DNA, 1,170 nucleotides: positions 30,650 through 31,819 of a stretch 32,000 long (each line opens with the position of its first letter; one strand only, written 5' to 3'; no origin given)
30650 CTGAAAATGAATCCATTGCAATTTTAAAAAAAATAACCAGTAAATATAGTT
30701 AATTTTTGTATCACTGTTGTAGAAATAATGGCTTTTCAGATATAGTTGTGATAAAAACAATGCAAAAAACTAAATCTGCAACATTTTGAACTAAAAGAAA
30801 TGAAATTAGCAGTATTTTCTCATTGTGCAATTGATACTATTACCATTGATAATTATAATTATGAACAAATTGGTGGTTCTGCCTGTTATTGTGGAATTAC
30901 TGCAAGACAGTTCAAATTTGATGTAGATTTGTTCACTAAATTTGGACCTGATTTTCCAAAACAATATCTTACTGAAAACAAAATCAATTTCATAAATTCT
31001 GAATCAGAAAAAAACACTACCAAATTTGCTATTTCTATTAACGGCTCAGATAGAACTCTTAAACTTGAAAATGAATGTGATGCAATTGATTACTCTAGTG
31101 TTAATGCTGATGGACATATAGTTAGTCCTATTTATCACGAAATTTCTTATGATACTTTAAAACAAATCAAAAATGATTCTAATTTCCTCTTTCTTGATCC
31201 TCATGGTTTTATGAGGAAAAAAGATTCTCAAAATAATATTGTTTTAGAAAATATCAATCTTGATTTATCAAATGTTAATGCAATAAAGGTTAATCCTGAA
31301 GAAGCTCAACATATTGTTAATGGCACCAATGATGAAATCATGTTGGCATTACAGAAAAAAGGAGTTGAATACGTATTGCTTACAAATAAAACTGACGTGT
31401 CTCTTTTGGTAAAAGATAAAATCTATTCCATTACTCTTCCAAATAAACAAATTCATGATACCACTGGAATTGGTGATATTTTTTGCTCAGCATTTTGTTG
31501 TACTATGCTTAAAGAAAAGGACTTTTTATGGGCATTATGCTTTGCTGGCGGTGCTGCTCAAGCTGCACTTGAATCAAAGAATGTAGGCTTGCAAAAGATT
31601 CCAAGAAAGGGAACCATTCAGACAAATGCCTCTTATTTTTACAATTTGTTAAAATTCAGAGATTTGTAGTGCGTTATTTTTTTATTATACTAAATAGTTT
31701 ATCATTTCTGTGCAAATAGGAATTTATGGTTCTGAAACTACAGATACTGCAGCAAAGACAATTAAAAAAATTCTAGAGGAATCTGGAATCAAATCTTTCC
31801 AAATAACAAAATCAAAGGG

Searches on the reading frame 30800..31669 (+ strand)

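Call 8: search_protein_families(library=pfam, proteins=[window:30800-31669:+], max_evalue=0.001)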
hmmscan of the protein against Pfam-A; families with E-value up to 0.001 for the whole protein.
window:30800-31669:+ (289 aa): 1 family
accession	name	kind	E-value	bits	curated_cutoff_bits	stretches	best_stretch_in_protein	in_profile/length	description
PF00294.29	PfkB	-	4e-11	43.2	25.8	1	88-263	122-296/302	pfkB family carbohydrate kinase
